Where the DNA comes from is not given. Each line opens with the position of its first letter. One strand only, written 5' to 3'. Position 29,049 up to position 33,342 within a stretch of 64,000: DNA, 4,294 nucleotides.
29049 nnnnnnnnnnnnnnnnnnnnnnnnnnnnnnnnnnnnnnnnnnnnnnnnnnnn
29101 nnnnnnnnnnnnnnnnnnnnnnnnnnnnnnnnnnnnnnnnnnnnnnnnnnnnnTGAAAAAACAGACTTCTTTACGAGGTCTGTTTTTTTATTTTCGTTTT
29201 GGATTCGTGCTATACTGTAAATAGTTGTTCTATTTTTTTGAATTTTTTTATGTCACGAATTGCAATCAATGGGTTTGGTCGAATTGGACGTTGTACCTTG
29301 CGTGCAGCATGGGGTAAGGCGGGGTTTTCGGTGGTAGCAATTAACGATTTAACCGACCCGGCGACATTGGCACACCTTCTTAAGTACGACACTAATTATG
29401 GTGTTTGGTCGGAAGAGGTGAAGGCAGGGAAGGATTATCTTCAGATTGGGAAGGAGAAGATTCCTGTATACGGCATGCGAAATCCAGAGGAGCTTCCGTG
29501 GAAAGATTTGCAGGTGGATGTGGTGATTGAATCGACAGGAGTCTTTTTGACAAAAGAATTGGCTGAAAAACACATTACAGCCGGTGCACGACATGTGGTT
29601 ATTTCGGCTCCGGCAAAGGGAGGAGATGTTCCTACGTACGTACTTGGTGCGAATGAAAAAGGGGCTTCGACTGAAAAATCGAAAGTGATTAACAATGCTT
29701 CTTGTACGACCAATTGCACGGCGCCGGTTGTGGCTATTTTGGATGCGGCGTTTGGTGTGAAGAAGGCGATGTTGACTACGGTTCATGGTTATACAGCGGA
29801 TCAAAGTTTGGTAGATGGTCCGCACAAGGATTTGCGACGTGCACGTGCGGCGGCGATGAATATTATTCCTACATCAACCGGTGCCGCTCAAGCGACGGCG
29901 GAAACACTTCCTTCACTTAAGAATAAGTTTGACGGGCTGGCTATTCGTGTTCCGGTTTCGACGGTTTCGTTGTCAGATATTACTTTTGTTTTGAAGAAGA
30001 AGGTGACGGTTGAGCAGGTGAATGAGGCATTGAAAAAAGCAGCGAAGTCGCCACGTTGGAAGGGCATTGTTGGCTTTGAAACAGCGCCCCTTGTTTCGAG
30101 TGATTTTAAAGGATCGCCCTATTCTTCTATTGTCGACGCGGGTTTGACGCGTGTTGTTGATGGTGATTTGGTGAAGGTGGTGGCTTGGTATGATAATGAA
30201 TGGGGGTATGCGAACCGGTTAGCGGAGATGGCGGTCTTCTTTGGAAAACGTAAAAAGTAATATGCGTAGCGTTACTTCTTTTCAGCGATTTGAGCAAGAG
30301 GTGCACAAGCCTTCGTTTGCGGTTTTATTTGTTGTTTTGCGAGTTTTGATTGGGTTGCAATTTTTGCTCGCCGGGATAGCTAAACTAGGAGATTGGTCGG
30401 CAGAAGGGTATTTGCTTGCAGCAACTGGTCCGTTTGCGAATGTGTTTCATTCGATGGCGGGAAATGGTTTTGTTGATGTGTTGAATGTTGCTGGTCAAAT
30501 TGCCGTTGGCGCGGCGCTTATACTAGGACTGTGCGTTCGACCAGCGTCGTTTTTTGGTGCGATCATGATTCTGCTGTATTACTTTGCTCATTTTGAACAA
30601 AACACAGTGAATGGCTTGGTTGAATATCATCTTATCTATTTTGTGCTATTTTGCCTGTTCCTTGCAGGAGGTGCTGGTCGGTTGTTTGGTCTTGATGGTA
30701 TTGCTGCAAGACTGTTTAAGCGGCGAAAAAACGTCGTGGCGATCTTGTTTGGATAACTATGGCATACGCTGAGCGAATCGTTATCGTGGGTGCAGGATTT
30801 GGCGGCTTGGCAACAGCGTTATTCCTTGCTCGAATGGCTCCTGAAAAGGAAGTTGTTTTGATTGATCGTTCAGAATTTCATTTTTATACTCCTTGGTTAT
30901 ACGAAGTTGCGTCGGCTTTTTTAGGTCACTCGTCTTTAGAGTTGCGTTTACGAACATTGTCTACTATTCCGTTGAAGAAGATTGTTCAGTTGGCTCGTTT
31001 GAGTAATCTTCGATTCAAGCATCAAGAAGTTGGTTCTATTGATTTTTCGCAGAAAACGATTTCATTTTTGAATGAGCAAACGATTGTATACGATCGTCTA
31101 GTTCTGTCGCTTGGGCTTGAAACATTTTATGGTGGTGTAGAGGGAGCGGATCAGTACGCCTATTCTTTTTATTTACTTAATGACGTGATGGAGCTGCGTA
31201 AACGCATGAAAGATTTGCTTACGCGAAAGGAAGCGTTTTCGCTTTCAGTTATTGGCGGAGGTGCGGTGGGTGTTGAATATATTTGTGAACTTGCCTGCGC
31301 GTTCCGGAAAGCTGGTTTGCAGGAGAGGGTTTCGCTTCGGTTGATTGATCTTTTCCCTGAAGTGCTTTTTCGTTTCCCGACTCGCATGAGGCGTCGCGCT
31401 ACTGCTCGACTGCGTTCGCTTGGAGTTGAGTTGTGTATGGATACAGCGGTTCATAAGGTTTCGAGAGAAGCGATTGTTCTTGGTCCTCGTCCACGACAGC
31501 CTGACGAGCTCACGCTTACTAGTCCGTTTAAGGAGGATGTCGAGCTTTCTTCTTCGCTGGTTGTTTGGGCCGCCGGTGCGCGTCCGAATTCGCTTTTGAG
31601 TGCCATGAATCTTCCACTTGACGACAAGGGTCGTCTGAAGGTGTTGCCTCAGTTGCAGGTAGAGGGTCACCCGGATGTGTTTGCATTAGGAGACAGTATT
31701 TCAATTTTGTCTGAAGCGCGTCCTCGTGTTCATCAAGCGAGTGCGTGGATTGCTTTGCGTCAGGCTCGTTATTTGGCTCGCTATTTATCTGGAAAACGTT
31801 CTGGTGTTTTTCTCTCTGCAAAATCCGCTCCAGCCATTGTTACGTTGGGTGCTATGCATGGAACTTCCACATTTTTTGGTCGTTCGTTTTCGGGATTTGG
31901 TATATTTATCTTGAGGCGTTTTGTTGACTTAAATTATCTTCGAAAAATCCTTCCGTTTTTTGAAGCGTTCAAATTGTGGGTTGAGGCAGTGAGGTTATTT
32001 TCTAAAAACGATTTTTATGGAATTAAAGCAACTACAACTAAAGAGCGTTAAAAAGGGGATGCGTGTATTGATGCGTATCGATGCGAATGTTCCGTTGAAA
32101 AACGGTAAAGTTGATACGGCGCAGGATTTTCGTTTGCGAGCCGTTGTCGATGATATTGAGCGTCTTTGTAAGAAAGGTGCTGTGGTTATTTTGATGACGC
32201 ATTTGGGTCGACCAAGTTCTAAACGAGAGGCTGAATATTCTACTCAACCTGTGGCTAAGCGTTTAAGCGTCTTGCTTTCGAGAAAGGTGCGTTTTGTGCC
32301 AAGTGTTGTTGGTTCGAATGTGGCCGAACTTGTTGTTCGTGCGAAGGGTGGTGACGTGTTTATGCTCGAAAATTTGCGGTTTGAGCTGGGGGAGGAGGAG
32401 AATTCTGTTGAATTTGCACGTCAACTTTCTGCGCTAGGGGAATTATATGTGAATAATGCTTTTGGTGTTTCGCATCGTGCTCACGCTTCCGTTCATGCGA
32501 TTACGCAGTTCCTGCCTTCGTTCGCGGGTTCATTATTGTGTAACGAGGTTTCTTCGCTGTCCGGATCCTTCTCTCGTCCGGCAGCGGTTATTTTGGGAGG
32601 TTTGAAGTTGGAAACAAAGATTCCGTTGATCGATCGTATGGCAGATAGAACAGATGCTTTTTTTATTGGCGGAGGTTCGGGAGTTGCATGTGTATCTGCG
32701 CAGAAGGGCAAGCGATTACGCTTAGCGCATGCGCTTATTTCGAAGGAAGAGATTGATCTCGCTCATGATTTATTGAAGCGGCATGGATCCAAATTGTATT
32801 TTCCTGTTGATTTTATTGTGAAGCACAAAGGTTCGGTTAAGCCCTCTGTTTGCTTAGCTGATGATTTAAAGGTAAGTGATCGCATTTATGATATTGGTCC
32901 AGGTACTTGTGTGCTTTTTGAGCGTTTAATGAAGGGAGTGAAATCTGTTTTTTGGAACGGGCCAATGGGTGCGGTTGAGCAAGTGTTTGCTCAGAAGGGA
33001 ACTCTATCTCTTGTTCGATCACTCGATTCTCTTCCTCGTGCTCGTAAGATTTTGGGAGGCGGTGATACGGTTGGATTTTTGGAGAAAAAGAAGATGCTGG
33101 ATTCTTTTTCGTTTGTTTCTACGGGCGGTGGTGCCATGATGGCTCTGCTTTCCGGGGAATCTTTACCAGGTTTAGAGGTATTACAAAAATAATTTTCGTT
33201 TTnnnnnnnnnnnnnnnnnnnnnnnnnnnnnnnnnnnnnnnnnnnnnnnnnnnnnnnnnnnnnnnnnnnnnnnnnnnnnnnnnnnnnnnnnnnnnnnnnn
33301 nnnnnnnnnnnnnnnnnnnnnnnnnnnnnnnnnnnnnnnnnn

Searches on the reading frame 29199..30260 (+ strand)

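Call 39: search_protein_families(library=pfam, proteins=[window:29199-30260:+], max_evalue=0.0001)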
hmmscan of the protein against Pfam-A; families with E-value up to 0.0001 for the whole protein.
window:29199-30260:+ (353 aa): 2 families
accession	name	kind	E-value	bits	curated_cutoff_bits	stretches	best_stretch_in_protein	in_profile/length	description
PF02800.25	Gp_dh_C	-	3.9e-60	202.4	24.4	1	175-331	2-158/158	Glyceraldehyde 3-phosphate dehydrogenase, C-terminal domain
PF00044.30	Gp_dh_N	-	6.7e-37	126.3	31.7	1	20-119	2-101/101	Glyceraldehyde 3-phosphate dehydrogenase, NAD binding domain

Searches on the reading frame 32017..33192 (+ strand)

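Call 39: search_protein_families(library=pfam, proteins=[window:32017-33192:+], max_evalue=0.0001)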
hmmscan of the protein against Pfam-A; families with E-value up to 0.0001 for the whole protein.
window:32017-33192:+ (391 aa): 1 family
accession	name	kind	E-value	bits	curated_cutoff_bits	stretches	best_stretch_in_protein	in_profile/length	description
PF00162.24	PGK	-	4.9e-101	338.9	27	1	13-381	7-379/379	Phosphoglycerate kinase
